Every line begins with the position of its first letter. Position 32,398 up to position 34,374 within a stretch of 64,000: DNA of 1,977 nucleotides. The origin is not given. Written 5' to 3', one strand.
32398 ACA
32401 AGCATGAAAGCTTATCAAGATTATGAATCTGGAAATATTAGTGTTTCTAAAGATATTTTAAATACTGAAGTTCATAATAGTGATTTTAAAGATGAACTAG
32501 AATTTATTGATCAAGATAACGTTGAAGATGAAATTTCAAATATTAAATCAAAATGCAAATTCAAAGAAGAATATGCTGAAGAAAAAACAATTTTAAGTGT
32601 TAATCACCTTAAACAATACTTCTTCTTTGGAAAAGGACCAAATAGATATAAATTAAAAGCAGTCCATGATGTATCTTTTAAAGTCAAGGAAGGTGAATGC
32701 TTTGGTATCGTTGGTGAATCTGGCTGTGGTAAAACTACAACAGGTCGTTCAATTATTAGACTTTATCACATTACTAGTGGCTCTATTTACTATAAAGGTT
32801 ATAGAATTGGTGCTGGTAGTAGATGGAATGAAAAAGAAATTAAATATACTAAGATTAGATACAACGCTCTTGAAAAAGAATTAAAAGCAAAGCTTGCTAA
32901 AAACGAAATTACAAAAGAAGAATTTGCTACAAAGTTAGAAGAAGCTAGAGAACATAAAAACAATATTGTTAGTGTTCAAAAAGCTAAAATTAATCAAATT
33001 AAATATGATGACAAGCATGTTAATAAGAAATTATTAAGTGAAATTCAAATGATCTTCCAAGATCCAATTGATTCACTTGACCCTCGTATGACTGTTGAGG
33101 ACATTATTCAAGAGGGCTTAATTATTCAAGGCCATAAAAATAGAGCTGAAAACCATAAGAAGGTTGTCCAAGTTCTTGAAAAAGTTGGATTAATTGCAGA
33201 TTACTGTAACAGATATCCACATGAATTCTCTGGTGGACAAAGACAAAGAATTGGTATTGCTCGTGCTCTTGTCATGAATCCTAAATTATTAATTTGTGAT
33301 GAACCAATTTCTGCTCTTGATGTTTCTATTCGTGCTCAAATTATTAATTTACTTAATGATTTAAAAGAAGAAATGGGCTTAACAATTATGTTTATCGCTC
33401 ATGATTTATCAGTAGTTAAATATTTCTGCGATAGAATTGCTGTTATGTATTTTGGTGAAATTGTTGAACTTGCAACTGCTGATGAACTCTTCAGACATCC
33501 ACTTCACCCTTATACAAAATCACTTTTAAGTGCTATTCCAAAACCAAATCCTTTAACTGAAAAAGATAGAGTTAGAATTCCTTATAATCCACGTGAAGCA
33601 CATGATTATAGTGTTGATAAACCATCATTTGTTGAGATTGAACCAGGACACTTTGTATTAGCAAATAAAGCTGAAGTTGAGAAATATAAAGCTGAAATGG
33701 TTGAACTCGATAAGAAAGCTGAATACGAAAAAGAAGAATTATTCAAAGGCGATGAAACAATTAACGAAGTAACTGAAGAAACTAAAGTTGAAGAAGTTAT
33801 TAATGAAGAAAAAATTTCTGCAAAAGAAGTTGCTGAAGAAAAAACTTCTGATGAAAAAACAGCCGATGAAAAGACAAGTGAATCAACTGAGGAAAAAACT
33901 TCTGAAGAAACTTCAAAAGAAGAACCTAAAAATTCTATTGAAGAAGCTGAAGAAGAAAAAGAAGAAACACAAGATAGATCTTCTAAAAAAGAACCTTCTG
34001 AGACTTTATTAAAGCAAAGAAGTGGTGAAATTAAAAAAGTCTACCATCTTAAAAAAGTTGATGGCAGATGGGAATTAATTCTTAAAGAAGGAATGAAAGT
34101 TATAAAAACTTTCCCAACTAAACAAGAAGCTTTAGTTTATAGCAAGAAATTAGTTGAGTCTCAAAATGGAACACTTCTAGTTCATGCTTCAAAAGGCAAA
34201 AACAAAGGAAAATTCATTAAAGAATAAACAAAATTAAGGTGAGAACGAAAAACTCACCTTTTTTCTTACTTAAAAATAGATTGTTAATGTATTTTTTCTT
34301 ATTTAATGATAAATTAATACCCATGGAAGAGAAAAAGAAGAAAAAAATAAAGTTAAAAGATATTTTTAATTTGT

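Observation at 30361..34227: OppD-OppF fused into one about 1290-aa double ATPase with an acidic repeat tail and a DUF2188-like C-terminal domain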

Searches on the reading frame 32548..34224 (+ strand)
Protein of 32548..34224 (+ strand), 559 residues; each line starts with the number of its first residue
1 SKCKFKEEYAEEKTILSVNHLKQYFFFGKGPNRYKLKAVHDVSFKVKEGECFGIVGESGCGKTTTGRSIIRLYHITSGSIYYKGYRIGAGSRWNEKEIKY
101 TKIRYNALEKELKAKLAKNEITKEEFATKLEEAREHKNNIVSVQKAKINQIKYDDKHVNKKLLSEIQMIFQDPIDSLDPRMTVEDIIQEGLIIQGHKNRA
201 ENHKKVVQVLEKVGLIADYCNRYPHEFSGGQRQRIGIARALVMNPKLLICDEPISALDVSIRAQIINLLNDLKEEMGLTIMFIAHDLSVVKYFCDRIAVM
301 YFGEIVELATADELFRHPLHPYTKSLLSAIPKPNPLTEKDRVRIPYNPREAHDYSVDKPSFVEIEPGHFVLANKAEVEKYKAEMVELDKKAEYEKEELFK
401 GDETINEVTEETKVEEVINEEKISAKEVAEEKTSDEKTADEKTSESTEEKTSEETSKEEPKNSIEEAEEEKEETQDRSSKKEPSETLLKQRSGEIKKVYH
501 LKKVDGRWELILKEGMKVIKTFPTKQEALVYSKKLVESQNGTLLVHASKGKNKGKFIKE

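Call 86: predict_structure(alignment_id=A4)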
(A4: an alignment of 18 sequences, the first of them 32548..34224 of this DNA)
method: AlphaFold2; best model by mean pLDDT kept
length: 559 residues; sequences in the alignment: 18
mean_pLDDT: 50.8   pTM: 0.34
mean pLDDT of the five models: 50.8, 50.2, 47.2, 46.4, 45.0
residues with pLDDT >= 90: 32; 70-90: 78; 50-70: 158; < 50: 291
segments of 3 or more residues with pLDDT < 50: 1-3, 20-42, 55-78, 88-90, 163-183, 193-195, 212-245, 251-261, 299-308, 317-361, 367-371, 395-483, 548-559
pLDDT, mean of each block of 10 residues (from residue 1): 50 61 36 33 61 46 29 39 53 67 90 92 93 89 74 61 41 36 49 55 54 44 39 44 48 44 52 57 52 55 44 47 31 34 34 39 51 68 71 51 31 25 25 24 24 23 22 26 50 64 81 70 86 81 64 33
secondary structure, 60 per line:
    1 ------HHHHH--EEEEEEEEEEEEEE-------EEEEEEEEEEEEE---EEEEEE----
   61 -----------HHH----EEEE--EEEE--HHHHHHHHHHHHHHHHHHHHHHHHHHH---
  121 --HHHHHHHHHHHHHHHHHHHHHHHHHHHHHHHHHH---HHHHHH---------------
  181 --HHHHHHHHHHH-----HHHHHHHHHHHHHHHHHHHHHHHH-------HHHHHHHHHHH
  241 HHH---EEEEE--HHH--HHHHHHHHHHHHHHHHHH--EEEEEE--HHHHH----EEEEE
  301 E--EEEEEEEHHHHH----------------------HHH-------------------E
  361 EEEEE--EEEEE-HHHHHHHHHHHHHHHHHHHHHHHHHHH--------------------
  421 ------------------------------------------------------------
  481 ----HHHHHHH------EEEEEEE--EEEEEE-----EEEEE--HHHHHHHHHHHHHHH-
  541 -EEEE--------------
elements in order: H7-11 E14-27 E35-47 E51-56 E79-82 E85-88 H91-117 H123-156 H160-165 H183-193 H199-222 H230-243 E247-251 H259-276 E279-284 H287-291 E296-301 E304-310 H311-315 E360-365 E368-372 H374-400 H485-491 E498-504 E507-512 E518-522 H525-539 E542-545

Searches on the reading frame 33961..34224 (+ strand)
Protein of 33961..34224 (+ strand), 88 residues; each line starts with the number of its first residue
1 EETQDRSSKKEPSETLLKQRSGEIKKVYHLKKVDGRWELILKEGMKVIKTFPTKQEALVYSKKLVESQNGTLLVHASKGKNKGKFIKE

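Call 7: search_protein_families(library=pfam, proteins=[window:33961-34224:+], max_evalue=0.1)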
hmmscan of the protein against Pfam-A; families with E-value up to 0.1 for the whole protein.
window:33961-34224:+ (88 aa): 1 family
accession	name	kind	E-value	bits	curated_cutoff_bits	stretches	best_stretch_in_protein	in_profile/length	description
PF09954.14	DUF2188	-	5.8e-07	30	22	1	33-81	7-56/62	Uncharacterized protein conserved in bacteria (DUF2188)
